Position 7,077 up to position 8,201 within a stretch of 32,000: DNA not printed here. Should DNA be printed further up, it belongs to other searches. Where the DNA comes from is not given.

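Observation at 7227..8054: Transcription-factor HTH fused to a fragment of the type III export-gate protein FlhA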

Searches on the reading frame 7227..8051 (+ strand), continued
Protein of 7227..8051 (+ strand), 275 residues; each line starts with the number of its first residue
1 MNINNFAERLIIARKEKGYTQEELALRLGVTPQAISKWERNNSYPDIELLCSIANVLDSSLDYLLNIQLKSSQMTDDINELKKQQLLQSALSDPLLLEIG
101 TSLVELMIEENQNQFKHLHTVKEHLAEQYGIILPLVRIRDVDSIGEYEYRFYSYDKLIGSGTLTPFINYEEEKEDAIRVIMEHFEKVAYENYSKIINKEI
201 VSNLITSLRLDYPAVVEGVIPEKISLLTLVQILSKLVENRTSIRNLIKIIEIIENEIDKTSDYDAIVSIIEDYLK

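Call 24: predict_structure(alignment_id=A1)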
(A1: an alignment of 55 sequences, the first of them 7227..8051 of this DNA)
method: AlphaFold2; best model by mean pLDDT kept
length: 275 residues; sequences in the alignment: 55
mean_pLDDT: 90.1   pTM: 0.67
mean pLDDT of the five models: 90.1, 89.9, 89.4, 89.1, 88.5
residues with pLDDT >= 90: 216; 70-90: 34; 50-70: 15; < 50: 10
segments of 3 or more residues with pLDDT < 50: 70-77
pLDDT, mean of each block of 10 residues (from residue 1): 77 95 96 95 90 92 74 48 73 92 92 95 97 95 95 97 72 84 98 96 97 97 96 97 97 96 96 95
secondary structure, 60 per line:
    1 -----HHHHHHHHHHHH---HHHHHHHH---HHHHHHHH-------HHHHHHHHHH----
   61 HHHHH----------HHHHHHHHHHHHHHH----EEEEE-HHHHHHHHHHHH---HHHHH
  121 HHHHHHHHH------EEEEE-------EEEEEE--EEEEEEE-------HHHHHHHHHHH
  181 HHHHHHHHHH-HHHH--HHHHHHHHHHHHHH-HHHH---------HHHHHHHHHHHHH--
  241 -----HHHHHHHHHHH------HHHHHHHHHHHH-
elements in order: H6-17 H21-28 H32-39 H47-56 H61-65 H76-90 E95-99 H101-112 H116-129 E136-140 E148-153 E156-162 H170-190 H192-195 H198-211 H213-216 H226-238 H246-256 H263-274

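Call 27: fold_search(model_id=the predicted structure, library=pdb)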
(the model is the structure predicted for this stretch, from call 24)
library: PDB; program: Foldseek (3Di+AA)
matches with E <= 10: 723; with E <= 0.001: 62
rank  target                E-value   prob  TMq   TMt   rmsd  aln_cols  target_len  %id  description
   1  3mix                  1.2e-10  1.00  0.57  0.50   9.4       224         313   23  Crystal structure of the cytosolic domain of B. subtilis FlhA (released 2010-06-23)
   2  6ai0_B                3.8e-10  1.00  0.57  0.47   4.9       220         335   18  Structure of the 328-692 fragment of FlhA (orthorhombic form) (released 2019-03-20)
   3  3a5i_A                4.9e-10  1.00  0.57  0.46   4.0       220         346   18  Structure of the cytoplasmic domain of FlhA (released 2010-03-09)
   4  6ch1                  7.8e-10  1.00  0.56  0.46   5.4       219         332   18  Crystal structure of the cytoplasmic domain of FlhA in monomeric form (released 2018-05-16)
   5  6ai1_A                7.8e-10  1.00  0.56  0.45   4.5       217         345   18  Structure of the 328-692 fragment of FlhA (D456V) (released 2019-03-20)
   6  6ai0_A                9.1e-10  1.00  0.56  0.47   5.2       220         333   19  Structure of the 328-692 fragment of FlhA (orthorhombic form) (released 2019-03-20)
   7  7ctn_A                1.1e-09  1.00  0.58  0.47   4.9       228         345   17  Structure of the 328-692 fragment of FlhA (E351A/D356A) (released 2021-04-28)
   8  6ch2_A                1.6e-09  1.00  0.55  0.46   5.1       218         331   17  Crystal structure of the cytoplasmic domain of FlhA and FliT-FliD complex (released 2018-05-16)
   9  6ch2_C                1.7e-09  1.00  0.56  0.47   4.8       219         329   18  Crystal structure of the cytoplasmic domain of FlhA and FliT-FliD complex (released 2018-05-16)
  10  3a5i_B                2.1e-09  1.00  0.56  0.46   5.3       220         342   19  Structure of the cytoplasmic domain of FlhA (released 2010-03-09)
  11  6ai2_A                2.3e-09  1.00  0.56  0.45   4.6       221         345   19  Structure of the 328-692 fragment of FlhA (F459A) (released 2019-03-20)
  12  6ai3_A                2.8e-09  1.00  0.56  0.46   4.8       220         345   19  Structure of the 328-692 fragment of FlhA (T490M) (released 2019-03-20)
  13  7ctn_B                3.3e-09  1.00  0.57  0.48   3.9       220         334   18  Structure of the 328-692 fragment of FlhA (E351A/D356A) (released 2021-04-28)
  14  6ch3_A                5.5e-09  1.00  0.55  0.47   4.9       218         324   17  Crystal structure of the cytoplasmic domain of FlhA and FliS-FliC complex (released 2018-05-16)
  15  7qij_LA               1.0e-08  1.00  0.55  0.46   3.6       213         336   20  Complex of the Yersinia enterocolitica Type III secretion export gate YscV with substrate:chaperone complex YscX:YscY (released 2022-06-01)
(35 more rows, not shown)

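Call 28: search_protein_representatives(protein=window:7227-8051:+)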
Query: 275 residues. Proteins with E-value up to 0.001 (for the whole library): 38418; up to 1e-10: 612; up to 1e-30: 50. The best 150 are listed.
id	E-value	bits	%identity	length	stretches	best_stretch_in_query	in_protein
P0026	2.1e-67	243.8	49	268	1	1-274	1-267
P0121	5.0e-62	226.2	36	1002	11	5-67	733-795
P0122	4.7e-60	219.7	44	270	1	4-268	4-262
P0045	3.5e-55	203.8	43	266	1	1-268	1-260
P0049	4.6e-54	200.1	41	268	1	2-258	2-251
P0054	1.1e-52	195.6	40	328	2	1-160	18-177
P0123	1.7e-50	188.4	39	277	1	1-264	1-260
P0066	7.6e-49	183.0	44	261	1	6-268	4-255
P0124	1.5e-46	175.5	38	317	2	5-163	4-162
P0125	3.9e-46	174.1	39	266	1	5-256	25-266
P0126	9.5e-46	172.9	40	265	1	4-257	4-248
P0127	1.3e-45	172.4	37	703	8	5-66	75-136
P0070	1.8e-45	171.9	39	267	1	5-267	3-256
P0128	1.4e-44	169.0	39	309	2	1-166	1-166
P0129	5.3e-44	167.2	34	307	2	4-175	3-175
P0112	2.4e-36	142.1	38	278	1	9-262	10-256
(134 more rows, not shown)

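Call 29: search_solved_structures(query=A1, max_evalue=0.00001, show_alignments=5)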
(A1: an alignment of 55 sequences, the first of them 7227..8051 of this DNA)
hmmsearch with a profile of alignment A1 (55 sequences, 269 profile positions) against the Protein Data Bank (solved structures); distinct sequences matched with E-value up to 0.00001: 32.
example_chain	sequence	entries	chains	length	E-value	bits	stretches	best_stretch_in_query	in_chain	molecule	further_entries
3mix_A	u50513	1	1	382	1e-31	113.6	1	74-264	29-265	Flagellar biosynthesis protein flhA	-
12dv_B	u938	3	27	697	1.4e-23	87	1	69-264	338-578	Flagellar biosynthesis protein FlhA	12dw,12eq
3myd_A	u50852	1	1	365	1e-22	84.1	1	70-267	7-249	Flagellar biosynthesis protein flhA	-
6ai1_A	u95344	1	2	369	5.5e-22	81.7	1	82-263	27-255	Flagellar biosynthesis protein FlhA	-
6ai2_A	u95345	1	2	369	5.5e-22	81.7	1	82-263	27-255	Flagellar biosynthesis protein FlhA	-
6ai0_A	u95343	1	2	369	5.6e-22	81.7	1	82-263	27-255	Flagellar biosynthesis protein FlhA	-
3a5i_A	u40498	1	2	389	6.5e-22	81.5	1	82-263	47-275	Flagellar biosynthesis protein flhA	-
7ctn_A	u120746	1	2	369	8.4e-22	81.1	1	86-263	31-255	Flagellar biosynthesis protein FlhA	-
6ai3_A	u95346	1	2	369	8.6e-22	81.1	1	82-263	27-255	Flagellar biosynthesis protein FlhA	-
36hw_A2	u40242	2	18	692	2.9e-21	79.3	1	82-263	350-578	Flagellar biosynthesis protein FlhA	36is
6ch1_A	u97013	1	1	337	4.9e-21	78.6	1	92-263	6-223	Flagellar biosynthesis protein FlhA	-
6ch2_A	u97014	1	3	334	5e-21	78.5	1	92-263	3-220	Flagellar biosynthesis protein FlhA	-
6ch3_A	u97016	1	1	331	5.5e-21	78.4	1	92-263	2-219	Flagellar biosynthesis protein FlhA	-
6wa6_A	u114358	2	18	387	2.7e-13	53.2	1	93-267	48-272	Low calcium response locus protein D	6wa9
7amy_A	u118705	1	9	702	5.5e-13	52.2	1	91-258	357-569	Flagellar biosynthesis protein FlhA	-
1adr_A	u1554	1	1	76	1.9e-12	50.4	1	1-70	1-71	P22 C2 REPRESSOR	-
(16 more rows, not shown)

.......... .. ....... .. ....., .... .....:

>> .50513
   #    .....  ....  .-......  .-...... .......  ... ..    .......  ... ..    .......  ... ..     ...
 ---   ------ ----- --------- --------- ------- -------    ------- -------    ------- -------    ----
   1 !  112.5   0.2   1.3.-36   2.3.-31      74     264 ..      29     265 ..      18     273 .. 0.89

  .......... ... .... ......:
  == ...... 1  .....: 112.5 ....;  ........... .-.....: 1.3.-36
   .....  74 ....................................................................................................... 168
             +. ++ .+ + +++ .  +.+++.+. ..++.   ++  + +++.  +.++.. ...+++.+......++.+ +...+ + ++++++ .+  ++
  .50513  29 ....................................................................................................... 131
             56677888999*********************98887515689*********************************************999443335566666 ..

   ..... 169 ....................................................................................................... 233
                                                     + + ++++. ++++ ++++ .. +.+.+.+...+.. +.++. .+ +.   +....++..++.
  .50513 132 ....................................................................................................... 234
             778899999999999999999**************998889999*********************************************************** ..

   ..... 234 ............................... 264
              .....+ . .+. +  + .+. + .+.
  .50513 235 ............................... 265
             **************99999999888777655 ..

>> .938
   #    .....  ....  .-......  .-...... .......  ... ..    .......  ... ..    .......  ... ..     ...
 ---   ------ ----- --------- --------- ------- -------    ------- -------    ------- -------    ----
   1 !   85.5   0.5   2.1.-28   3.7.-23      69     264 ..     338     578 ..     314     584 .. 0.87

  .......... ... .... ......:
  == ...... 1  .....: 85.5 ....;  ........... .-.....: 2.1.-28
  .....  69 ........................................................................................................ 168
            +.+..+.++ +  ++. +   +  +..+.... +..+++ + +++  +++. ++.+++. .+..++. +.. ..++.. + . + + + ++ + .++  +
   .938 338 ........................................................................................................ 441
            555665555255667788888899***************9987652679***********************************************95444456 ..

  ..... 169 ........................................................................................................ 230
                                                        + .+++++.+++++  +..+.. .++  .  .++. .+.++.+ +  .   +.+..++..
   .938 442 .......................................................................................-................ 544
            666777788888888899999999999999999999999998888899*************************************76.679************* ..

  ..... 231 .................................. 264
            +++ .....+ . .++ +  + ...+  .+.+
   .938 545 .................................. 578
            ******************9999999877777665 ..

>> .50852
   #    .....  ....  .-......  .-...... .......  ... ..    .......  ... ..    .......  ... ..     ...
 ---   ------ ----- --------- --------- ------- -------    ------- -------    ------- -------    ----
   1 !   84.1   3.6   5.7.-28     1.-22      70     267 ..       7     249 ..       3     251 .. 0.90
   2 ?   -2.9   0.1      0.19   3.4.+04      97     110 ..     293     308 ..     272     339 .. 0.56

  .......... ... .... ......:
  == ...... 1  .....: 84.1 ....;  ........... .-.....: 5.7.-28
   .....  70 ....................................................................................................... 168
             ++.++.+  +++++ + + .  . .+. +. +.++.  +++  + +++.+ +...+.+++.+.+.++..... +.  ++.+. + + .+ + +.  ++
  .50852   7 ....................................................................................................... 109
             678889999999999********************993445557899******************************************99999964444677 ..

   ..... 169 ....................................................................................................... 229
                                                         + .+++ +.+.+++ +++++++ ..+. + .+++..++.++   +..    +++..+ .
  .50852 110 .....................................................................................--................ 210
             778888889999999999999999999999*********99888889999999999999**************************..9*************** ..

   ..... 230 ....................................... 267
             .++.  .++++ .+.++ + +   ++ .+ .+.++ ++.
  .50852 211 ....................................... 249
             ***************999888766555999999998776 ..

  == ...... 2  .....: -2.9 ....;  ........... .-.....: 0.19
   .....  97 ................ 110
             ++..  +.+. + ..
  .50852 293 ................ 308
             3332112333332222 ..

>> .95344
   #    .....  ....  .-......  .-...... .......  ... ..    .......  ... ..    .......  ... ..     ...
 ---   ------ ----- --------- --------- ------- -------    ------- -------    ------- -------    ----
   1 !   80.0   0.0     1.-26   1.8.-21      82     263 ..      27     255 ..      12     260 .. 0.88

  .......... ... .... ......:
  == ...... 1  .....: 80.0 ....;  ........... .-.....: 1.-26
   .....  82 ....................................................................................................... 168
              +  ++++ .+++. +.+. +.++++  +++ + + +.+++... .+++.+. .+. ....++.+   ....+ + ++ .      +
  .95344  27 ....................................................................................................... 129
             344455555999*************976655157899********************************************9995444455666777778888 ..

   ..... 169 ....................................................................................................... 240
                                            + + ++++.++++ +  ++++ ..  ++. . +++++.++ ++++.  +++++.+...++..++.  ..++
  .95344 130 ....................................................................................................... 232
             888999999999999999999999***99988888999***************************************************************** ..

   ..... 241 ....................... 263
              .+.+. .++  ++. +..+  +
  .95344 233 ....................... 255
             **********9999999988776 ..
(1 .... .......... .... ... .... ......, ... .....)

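Call 58: list_cluster_members(proteins=[P0060, P0054, P0039, P0073, P0104, P0119, P0080, P0049, P0115, P0067])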
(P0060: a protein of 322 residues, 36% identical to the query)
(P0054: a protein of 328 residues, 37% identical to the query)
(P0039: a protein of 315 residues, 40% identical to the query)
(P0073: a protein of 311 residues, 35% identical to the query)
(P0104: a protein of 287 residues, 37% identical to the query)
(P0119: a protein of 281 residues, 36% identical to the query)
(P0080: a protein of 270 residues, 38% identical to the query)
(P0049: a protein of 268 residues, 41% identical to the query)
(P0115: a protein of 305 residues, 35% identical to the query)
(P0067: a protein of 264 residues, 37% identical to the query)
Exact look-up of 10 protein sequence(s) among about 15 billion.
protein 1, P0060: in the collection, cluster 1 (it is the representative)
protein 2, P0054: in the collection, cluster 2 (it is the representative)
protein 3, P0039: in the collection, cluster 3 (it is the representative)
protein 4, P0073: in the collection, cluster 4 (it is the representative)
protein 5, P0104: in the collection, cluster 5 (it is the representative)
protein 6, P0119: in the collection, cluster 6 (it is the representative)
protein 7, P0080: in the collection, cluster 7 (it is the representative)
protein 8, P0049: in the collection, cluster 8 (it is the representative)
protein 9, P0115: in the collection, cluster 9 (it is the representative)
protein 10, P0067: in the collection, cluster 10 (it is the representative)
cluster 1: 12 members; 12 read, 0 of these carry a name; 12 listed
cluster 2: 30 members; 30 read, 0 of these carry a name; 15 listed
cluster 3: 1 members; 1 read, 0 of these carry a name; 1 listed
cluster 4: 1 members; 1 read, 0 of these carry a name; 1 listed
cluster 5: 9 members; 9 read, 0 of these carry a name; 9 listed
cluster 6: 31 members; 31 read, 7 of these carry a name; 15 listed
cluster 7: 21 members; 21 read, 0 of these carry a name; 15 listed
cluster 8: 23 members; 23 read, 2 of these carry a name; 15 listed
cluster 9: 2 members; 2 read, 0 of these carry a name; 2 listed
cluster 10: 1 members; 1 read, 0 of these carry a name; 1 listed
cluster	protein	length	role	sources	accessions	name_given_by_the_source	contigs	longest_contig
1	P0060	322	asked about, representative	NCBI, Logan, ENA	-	-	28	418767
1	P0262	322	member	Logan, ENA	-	-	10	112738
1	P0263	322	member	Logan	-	-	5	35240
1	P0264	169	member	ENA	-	-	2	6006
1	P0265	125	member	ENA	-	-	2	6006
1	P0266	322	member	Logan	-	-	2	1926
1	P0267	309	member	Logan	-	-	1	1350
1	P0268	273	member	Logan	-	-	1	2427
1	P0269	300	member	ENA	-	-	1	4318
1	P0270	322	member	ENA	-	-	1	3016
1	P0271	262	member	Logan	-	-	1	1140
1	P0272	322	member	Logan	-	-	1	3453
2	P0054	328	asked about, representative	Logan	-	-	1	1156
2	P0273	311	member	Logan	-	-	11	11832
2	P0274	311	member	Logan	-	-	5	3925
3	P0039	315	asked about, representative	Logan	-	-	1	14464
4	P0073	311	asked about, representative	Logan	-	-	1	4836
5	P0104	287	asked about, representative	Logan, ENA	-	-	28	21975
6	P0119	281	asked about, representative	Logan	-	-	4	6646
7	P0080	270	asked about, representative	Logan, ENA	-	-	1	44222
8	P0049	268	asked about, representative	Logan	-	-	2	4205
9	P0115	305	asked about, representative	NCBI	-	-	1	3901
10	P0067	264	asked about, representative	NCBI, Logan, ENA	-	-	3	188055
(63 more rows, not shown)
